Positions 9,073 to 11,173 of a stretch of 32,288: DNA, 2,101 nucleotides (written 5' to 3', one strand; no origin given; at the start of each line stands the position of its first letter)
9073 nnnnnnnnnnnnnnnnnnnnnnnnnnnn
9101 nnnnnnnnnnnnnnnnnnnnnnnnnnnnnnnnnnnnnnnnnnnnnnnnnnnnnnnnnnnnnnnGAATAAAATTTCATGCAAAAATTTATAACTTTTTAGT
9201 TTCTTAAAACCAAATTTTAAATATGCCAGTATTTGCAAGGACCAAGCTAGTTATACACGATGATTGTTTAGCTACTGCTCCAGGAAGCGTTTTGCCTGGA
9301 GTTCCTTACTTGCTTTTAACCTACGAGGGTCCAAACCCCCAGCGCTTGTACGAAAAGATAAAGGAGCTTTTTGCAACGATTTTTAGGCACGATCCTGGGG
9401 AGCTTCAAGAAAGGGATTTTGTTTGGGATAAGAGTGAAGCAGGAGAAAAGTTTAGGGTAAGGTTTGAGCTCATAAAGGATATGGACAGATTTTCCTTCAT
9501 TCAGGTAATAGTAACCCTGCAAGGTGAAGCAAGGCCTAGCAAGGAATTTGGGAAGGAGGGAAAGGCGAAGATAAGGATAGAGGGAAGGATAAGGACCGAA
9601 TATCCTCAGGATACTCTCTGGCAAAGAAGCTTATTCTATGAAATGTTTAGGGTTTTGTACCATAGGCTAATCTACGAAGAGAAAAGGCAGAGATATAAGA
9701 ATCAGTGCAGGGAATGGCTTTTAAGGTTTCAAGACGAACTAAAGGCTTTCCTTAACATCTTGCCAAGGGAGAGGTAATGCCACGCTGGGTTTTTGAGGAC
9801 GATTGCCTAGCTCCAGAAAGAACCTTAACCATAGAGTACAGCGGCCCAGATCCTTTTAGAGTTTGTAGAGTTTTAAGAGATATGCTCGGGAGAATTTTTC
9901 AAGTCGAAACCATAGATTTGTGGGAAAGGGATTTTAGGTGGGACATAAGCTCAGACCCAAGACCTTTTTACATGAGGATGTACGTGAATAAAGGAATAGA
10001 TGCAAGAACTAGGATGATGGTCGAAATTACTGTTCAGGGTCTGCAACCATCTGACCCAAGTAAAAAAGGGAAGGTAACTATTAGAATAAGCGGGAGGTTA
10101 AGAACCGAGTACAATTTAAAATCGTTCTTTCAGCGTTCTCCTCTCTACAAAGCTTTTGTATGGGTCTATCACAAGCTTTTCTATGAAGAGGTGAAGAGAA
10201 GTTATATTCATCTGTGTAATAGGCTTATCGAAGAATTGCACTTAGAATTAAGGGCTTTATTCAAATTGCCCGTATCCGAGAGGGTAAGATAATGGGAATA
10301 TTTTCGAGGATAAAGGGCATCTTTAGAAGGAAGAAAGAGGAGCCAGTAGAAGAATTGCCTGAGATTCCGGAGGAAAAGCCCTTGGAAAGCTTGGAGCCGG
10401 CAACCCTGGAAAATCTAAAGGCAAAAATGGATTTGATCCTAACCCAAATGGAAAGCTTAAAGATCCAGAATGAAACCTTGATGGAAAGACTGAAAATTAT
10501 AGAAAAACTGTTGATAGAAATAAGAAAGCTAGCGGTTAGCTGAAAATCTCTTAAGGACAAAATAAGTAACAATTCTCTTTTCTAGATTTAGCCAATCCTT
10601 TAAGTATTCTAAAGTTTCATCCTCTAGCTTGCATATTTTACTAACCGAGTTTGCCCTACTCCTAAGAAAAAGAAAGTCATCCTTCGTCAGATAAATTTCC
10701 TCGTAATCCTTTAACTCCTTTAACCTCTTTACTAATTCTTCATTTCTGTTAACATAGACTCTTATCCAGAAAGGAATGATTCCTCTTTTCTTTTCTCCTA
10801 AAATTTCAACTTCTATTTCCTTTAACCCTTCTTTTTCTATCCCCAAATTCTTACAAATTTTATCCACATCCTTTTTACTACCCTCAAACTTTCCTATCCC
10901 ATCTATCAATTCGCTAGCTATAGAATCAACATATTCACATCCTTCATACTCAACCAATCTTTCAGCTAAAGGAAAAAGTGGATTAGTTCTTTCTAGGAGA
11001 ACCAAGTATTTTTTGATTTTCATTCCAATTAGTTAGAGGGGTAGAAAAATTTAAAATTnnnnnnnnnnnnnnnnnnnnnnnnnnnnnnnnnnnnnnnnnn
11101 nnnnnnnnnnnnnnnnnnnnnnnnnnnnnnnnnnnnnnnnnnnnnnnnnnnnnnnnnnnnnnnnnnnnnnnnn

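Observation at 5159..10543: Candidate undescribed membrane-associated system: seven uncharacterised genes in two divergent, translationally coupled operons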

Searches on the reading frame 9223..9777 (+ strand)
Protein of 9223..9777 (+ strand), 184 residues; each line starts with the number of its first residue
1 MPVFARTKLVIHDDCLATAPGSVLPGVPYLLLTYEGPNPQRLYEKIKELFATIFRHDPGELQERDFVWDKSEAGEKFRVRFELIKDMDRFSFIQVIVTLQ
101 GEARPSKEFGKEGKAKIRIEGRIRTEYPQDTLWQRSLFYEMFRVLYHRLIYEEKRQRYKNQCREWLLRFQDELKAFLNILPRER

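Call 3: search_protein_families(library=pfam, proteins=[window:9223-9777:+], max_evalue=1)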
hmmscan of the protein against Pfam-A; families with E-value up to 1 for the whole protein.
window:9223-9777:+ (184 aa): 0 families

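Call 4: search_protein_families(library=ncbifam, proteins=[window:9223-9777:+], max_evalue=1)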
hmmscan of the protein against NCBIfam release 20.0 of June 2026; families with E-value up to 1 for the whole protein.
window:9223-9777:+ (184 aa): 0 families

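Call 8: search_protein_families(library=padloc, proteins=[window:9223-9777:+], max_evalue=1)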
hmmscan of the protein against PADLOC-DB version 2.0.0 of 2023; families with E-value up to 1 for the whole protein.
window:9223-9777:+ (184 aa): 0 families

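Call 9: search_protein_families(library=phrogs, proteins=[window:9223-9777:+], max_evalue=1)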
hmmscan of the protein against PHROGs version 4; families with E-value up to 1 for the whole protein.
window:9223-9777:+ (184 aa): 1 family
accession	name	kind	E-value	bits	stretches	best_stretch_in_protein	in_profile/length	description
phrog_37368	-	unknown function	0.092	13.6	1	30-56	78-104/155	-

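Call 26: find_homologous_proteins(query=window:9223-9777:+)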
Query window:9223-9777:+ (184 aa): 330 proteins with E <= 0.001 among 376 candidates; the best 120 are listed.
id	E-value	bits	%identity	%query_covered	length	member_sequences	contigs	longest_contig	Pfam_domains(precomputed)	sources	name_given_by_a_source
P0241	7.0e-119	412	98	100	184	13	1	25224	-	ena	-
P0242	6.7e-106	370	86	100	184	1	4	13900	-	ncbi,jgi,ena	-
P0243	1.0e-89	317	75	98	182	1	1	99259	-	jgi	jgi:hypothetical protein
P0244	1.6e-89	317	72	98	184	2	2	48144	-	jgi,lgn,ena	jgi:hypothetical protein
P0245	7.4e-88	311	71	100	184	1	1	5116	-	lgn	-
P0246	9.6e-87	308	70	98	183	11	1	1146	-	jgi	-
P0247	1.8e-86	307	69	98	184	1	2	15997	-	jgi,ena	-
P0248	5.0e-83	295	67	100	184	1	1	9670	-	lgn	-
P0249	2.1e-82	293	65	98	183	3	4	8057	-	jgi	jgi:hypothetical protein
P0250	1.8e-81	290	66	99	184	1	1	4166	-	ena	-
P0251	5.0e-81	289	67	100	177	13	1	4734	-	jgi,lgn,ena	-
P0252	1.1e-79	285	68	99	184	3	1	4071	-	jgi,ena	-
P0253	3.3e-79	283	67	99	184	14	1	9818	-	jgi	-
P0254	5.8e-79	282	66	98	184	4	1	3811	-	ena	-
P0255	3.2e-77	277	65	99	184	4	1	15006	-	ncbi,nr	ncbi:MAG: hypothetical protein QMD12_02215 [Candidatus Aenigmarchaeota archaeon]|nr:hypothetical pro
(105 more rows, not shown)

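Call 41: search_solved_structures(query=A4, max_evalue=10)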
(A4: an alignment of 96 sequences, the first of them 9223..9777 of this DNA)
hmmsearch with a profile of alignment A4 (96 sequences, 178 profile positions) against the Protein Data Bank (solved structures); distinct sequences matched with E-value up to 10: 4.
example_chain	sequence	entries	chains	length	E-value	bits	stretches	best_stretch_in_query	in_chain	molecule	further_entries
9r2r_A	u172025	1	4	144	0.035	16.9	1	27-106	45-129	M7r1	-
4o2x_A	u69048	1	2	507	0.46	13.2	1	35-102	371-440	Maltose-binding periplasmic protein, ATP-dependent Clp protease adaptor protein ClpS conta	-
8g99_A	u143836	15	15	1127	0.72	12.6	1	113-172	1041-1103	DNA polymerase alpha catalytic subunit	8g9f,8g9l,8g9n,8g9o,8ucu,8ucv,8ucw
1tf6_A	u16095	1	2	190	0.73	12.5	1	46-112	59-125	PROTEIN (TRANSCRIPTION FACTOR IIIA)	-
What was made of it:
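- On SRPBCC / START / Bet v1 helix-grip superfamily, for E and F: No PDB profile hit (call 41).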

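Call 46: predict_structure(alignment_id=A4)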
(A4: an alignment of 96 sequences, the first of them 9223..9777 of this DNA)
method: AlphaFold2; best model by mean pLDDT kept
length: 184 residues; sequences in the alignment: 96
mean_pLDDT: 81.4   pTM: 0.72
mean pLDDT of the five models: 81.4, 81.2, 79.7, 77.6, 77.0
residues with pLDDT >= 90: 31; 70-90: 125; 50-70: 24; < 50: 4
segments of 3 or more residues with pLDDT < 50: 1-3
pLDDT, mean of each block of 10 residues (from residue 1): 57 74 66 85 89 78 85 80 87 91 78 88 85 82 85 87 91 85 59
secondary structure, 60 per line:
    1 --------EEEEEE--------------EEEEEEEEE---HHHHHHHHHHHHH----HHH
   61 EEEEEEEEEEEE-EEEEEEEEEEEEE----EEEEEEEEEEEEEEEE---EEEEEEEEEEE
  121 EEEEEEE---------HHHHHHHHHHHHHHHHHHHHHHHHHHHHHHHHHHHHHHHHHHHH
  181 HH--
elements in order: E9-14 E29-37 H41-53 E61-72 E74-86 E91-106 E110-127 H137-182
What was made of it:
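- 9223..9777 (+): E: 184-aa basic protein, a six-stranded sheet plus a 46-residue C-terminal helix (helix-grip-like). The AF2 model has pLDDT 81.4 (call 46).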

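Call 48: fold_search(model_id=the predicted structure, library=pdb)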
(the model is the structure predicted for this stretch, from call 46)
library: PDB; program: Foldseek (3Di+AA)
matches with E <= 10: 1277; with E <= 0.001: 10
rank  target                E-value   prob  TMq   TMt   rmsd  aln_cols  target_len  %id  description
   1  3ron_A                1.5e-04  1.00  0.29  0.27   8.2       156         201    9  Crystal Structure and Hemolytic Activity of the Cyt1Aa Toxin from Bacillus thuringiensis subsp. israelensis (released 2011-10-12)
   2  3q64                  1.6e-04  0.93  0.24  0.26  15.4       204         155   12  X-ray crystal structure of protein mll3774 from Mesorhizobium loti, Northeast Structural Genomics Consortium Target MlR4 (released 2011-01-12)
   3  6t1a                  2.0e-04  1.00  0.28  0.23   8.5       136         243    9  Structure of mosquitocidal Cyt1Aa protoxin obtained by Serial Femtosecond Crystallography on in vivo grown crystals at p (released 2020-10-14)
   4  6t14                  2.8e-04  1.00  0.28  0.23   8.5       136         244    9  Native structure of mosquitocidal Cyt1A protoxin obtained by Serial Femtosecond Crystallography on in vivo grown crystal (released 2020-10-14)
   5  3ron_B                3.0e-04  0.99  0.30  0.27   8.6       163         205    8  Crystal Structure and Hemolytic Activity of the Cyt1Aa Toxin from Bacillus thuringiensis subsp. israelensis (released 2011-10-12)
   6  3oji_B                5.1e-04  0.90  0.24  0.24  12.6       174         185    9  X-ray crystal structure of the Py13 -pyrabactin complex (released 2011-08-10)
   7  1pp0_A                5.7e-04  1.00  0.33  0.32   8.7       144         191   12  volvatoxin A2 in monoclinic crystal (released 2004-08-24)
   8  2ns9_A                5.7e-04  0.72  0.19  0.22  14.3       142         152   10  Crystal structure of protein APE2225 from Aeropyrum pernix K1, Pfam COXG (released 2006-11-14)
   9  3p9v_B                8.2e-04  0.75  0.23  0.26  10.1       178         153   13  High Resolution Crystal Structure of protein Maqu_3174 from Marinobacter aquaeolei, Northeast Structural Genomics Cons (released 2010-10-27)
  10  6t1c                  9.3e-04  0.99  0.28  0.23   8.5       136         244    9  Structure of the C7S mutant of mosquitocidal Cyt1A protoxin obtained by Serial Femtosecond Crystallography on in vivo gr (released 2020-10-14)
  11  4m9b_A                1.1e-03  0.80  0.22  0.24  16.2       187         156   11  Crystal structure of Apo Ara h 8 (released 2013-11-27)
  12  2fpn                  1.4e-03  0.96  0.24  0.23  11.1       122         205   12  The crystal structure of the ywmB protein from Bacillus subtilis (released 2006-03-14)
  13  3rt0_C                1.5e-03  0.44  0.17  0.17  14.9       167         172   16  Crystal structure of PYL10-HAB1 complex in the absence of abscisic acid (ABA) (released 2011-06-22)
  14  3r6p                  1.6e-03  0.72  0.19  0.21  15.5       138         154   12  Crystal structure of abscisic acid-bound PYL10 (released 2011-12-21)
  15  3oji_A                1.7e-03  0.85  0.26  0.26  13.5       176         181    9  X-ray crystal structure of the Py13 -pyrabactin complex (released 2011-08-10)
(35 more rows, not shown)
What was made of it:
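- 9223..9777 (+): Foldseek PDB hits are weak (E 1e-4 to 1e-3, TM 0.2-0.33) and go to Cyt1Aa/volvatoxin and to SRPBCC/START/Bet v1/Ups1-PRELID lipid binders (call 48).
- On SRPBCC / START / Bet v1 helix-grip superfamily, for E and F: Foldseek E values are 1.6e-4 to 1e-2 but TM is 0.17-0.28 (call 48).
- Closest known: Helix-grip / SRPBCC. Same: Many of these proteins appear among the Foldseek hits at E 1e-4 to 1e-2 (calls 46, 48).
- Closest known: Cyt1Aa / volvatoxin A2 cytolysin fold. Same: They are sheet-plus-helix proteins that insert into lipid bilayers (call 48).
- The top Foldseek hits are all lipid- or membrane-interacting sheet-plus-helix folds (call 48).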

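Call 79: search_protein_families(library=pfam, alignment_id=A4, max_evalue=0.1)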
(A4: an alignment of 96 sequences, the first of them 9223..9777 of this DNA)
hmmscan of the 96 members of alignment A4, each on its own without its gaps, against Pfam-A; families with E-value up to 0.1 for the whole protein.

A. member 1, window:9223-9777:+ (184 aa): 0 families

B. families by the number of members that match (of 96 scanned): 15 families
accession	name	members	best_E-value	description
PF00772.26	DnaB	1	0.0061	DnaB-like helicase N terminal domain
PF20512.3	PMI_typeI_hel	1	0.012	Phosphomannose isomerase type I, helical insertion domain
PF13563.12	2_5_RNA_ligase2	1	0.027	2'-5' RNA ligase superfamily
PF19777.4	DUF6263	1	0.039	Family of unknown function (DUF6263)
PF18671.6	4HPAD_g_N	1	0.041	4-Hydroxyphenylacetate decarboxylase subunit gamma N-terminal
PF06418.20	CTP_synth_N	1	0.052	CTP synthase N-terminus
PF17540.7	DUF5457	1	0.06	Family of unknown function (DUF5457)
PF12918.12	TcdB_N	1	0.06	TcdB toxin N-terminal helical domain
PF09109.15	Xol-1_GHMP-like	1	0.06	Switch protein XOL-1, GHMP-like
PF04529.17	Herpes_U59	1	0.064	Herpesvirus U59 protein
PF25383.1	PH_alsin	1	0.072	Alsin PH-like domain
PF17985.6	SipA_VBS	1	0.079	SipA vinculin binding site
PF24931.1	ACT_ACR9_3rd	1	0.085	ACR9-like, ACT-like domain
PF05674.17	DUF816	1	0.089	Baculovirus protein of unknown function (DUF816)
PF06743.20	FAST_1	1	0.1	FAST kinase-like protein, subdomain 1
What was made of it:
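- On SRPBCC / START / Bet v1 helix-grip superfamily, for E and F: No Pfam hit in 96 members (call 79).
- Closest known: Helix-grip / SRPBCC. Different: There is no Pfam match in 96 members (call 79).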

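Call 89: find_related_loci(query=A4, collection=metagenome_contigs, flank=6000)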
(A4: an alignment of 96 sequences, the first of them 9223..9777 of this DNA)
Query A4 (184 aa) in metagenome_contigs; peptide patterns used: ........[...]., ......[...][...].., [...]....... (x = any residue, [..] = any of these).
527 stretches matched a pattern; 436 encode a relative of the query (tblastn E <= 1e-3); the best 80 are kept; 80 distinct loci.
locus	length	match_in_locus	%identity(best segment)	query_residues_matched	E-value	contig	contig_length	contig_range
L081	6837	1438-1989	100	1-184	4e-123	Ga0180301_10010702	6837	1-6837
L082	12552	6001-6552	99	1-184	3e-122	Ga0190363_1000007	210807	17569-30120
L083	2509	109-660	87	1-184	9e-117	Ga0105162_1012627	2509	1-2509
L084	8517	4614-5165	86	1-184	5e-110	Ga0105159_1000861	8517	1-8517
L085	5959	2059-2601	72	1-181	2e-93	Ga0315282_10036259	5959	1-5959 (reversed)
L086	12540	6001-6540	72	1-181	2e-92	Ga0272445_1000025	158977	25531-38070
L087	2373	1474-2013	71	1-181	4e-94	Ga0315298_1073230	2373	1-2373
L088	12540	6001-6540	71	1-181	4e-91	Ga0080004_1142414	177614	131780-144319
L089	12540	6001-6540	71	1-181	4e-91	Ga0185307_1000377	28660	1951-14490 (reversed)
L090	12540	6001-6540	70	1-181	1e-90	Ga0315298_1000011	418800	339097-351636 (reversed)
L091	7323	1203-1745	69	1-181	1e-90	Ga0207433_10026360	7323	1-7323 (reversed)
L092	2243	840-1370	68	1-184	7e-91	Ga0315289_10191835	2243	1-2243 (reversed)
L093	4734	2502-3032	67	1-184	6e-87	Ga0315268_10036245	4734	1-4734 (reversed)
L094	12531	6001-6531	67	1-184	3e-86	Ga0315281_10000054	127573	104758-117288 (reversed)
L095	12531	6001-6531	65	1-184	8e-85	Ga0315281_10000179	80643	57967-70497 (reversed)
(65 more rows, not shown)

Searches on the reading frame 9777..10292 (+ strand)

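Call 3: search_protein_families(library=pfam, proteins=[window:9777-10292:+], max_evalue=1)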
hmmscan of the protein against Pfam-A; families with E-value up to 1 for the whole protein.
window:9777-10292:+ (171 aa): 1 family
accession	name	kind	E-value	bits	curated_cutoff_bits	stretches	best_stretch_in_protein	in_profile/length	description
PF18671.6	4HPAD_g_N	-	0.041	14.1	25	1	70-84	14-28/31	4-Hydroxyphenylacetate decarboxylase subunit gamma N-terminal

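Call 4: search_protein_families(library=ncbifam, proteins=[window:9777-10292:+], max_evalue=1)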
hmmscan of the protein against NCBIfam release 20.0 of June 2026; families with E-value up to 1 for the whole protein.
window:9777-10292:+ (171 aa): 0 families

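Call 8: search_protein_families(library=padloc, proteins=[window:9777-10292:+], max_evalue=1)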
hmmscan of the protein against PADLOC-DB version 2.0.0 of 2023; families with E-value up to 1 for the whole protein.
window:9777-10292:+ (171 aa): 0 families

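Call 9: search_protein_families(library=phrogs, proteins=[window:9777-10292:+], max_evalue=1)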
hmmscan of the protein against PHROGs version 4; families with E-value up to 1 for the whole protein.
window:9777-10292:+ (171 aa): 0 families

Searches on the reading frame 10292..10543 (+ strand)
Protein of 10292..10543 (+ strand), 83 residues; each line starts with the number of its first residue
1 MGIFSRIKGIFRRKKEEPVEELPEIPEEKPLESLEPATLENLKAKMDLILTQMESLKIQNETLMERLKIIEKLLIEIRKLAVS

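Call 3: search_protein_families(library=pfam, proteins=[window:10292-10543:+], max_evalue=1)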
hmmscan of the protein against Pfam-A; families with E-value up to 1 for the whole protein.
window:10292-10543:+ (83 aa): 4 families
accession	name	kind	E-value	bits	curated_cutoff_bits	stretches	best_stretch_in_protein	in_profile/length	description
PF00170.26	bZIP_1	-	0.041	14.4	27.6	0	39-68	28-57/64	bZIP transcription factor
PF06156.18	YabA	-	0.18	12.9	30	1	37-69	22-54/103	Initiation control protein YabA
PF02183.23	HALZ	-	0.42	11.3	28.1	1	40-67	15-42/43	Homeobox associated leucine zipper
PF06034.16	DUF919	-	0.98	9.8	21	1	40-80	4-43/62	Nucleopolyhedrovirus protein of unknown function (DUF919)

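Call 4: search_protein_families(library=ncbifam, proteins=[window:10292-10543:+], max_evalue=1)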
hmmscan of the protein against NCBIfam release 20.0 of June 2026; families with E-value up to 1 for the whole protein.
window:10292-10543:+ (83 aa): 0 families

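Call 8: search_protein_families(library=padloc, proteins=[window:10292-10543:+], max_evalue=1)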
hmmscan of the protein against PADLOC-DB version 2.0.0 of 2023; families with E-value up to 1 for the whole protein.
window:10292-10543:+ (83 aa): 0 families

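Call 9: search_protein_families(library=phrogs, proteins=[window:10292-10543:+], max_evalue=1)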
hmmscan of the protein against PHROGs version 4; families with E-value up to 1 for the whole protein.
window:10292-10543:+ (83 aa): 2 families
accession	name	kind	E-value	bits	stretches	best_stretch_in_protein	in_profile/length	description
phrog_22246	-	unknown function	0.13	13.6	1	29-79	42-92/95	-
phrog_5036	-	unknown function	0.36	11.9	1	23-61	117-153/158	-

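Call 77: search_protein_families(library=pfam, alignment_id=A7, max_evalue=0.1)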
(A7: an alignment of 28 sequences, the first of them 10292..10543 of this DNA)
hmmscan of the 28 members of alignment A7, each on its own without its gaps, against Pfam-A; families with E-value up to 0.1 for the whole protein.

A. member 1, window:10292-10543:+ (83 aa): 1 family
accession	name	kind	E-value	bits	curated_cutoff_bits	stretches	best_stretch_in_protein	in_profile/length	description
PF00170.26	bZIP_1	-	0.041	14.4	27.6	0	39-68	28-57/64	bZIP transcription factor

B. families by the number of members that match (of 28 scanned): 50 families (the first 25 are shown)
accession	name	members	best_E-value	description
PF24423.1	OVT1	18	0.00041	Major antigen, helical domain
PF05377.16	FlaC_arch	9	0.0092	Flagella accessory protein C (FlaC)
PF05531.17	NPV_P10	8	0.00043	Nucleopolyhedrovirus P10 protein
PF13851.11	GAS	6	0.00068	Growth-arrest specific micro-tubule binding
PF06009.19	Laminin_II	5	0.00081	Laminin Domain II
PF02996.22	Prefoldin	3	0.011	Prefoldin subunit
PF10779.14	XhlA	2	0.0078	Haemolysin XhlA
PF24151.2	ArlX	2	0.0088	ArlX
PF21037.2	CCDC138_cc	2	0.01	Coiled-coil-domain-containing protein 138, coiled-coil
PF04977.20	DivIC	2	0.01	Septum formation initiator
PF08702.15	Fib_alpha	2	0.015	Fibrinogen alpha/beta chain family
PF04136.21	COG3_N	2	0.018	Conserved oligomeric Golgi complex subunit 3, N-terminal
PF06810.17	Phage_scaffold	2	0.021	Phage capsid assembly scaffolding protein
PF16526.10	CLZ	2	0.034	C-terminal leucine zipper domain of cyclic nucleotide-gated channels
PF09177.16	STX6_10_61_N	1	0.00036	Syntaxin 6/10/61, N-terminal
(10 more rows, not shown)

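Call 78: search_solved_structures(query=A7, max_evalue=10)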
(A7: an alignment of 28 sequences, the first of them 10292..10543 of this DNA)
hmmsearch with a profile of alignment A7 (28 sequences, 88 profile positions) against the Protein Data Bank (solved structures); distinct sequences matched with E-value up to 10: 51.
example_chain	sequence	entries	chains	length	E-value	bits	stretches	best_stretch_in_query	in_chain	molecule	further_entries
7muc_AF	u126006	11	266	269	0.0069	20.3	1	1-82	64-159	DotF | IcmG (DotF)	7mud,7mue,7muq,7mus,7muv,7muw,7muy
3swf_A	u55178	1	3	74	0.038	17.9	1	42-81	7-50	cGMP-gated cation channel alpha-1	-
2zdi_A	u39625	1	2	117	0.056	17.4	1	17-79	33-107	Prefoldin subunit beta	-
6gbo_A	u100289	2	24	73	0.076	17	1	63-87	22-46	Polymerase cofactor VP35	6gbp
8usn_K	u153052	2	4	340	0.11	16.4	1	21-87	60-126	Polymerase cofactor VP35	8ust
7yer_B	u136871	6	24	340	0.18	15.8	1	23-87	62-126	Polymerase cofactor VP35 | VP35 of EBOV L-VP35 complex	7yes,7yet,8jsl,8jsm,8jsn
2zqm_A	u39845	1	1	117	0.21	15.6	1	18-76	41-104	Prefoldin beta subunit 1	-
7z4b_EA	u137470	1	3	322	0.21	15.6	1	33-84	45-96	Putative tail tip fiber protein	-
9dvb_B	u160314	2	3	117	0.23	15.4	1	25-66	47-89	Soluble cytochrome b562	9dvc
9tls_A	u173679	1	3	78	0.27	15.2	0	53-75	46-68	Sc-apCC-2-KLHL20-3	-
9lli_R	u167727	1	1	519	0.29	15.1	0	53-77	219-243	D(1A) dopamine receptor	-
9llg_R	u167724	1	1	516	0.29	15.1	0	53-77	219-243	D(1A) dopamine receptor,Soluble cytochrome b562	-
6v50_A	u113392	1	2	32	0.36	14.8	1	57-81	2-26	Coiled-coil Trimer with Glu:Ser:Lys Triad with K7A mutation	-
6egn_A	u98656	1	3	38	0.38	14.7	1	53-81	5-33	Hg(II)(GRAND CoilSerL16CL19(DLE))3-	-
6egl_A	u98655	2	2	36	0.38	14.7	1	54-81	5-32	Apo-(GRAND CoilSerL12(DLE)L16C)3 | Apo-(GRAND CoilSerL16CL19(DLE))3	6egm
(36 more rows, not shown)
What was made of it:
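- On PspA/ESCRT-III superfamily, for G: PDB profile hits are generic coiled coils (call 78).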

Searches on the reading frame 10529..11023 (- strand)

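Call 3: search_protein_families(library=pfam, proteins=[window:10529-11023:-], max_evalue=1)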
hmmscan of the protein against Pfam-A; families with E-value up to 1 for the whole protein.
window:10529-11023:- (164 aa): 0 families

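Call 4: search_protein_families(library=ncbifam, proteins=[window:10529-11023:-], max_evalue=1)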
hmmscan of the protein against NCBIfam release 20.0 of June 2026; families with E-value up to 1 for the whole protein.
window:10529-11023:- (164 aa): 0 families

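Call 8: search_protein_families(library=padloc, proteins=[window:10529-11023:-], max_evalue=1)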
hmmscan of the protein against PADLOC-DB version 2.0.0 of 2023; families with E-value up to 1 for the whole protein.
window:10529-11023:- (164 aa): 0 families

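Call 9: search_protein_families(library=phrogs, proteins=[window:10529-11023:-], max_evalue=1)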
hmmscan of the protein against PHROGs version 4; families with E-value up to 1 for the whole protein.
window:10529-11023:- (164 aa): 4 families
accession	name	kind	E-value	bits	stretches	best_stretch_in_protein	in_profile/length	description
phrog_18050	-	unknown function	0.017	15.8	1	55-117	102-163/188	-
phrog_23867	-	unknown function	0.14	13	1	34-58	38-62/69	-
phrog_38739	-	unknown function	0.3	11.9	1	71-89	12-30/45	-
phrog_38539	-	unknown function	0.62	11.4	0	120-151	24-56/70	-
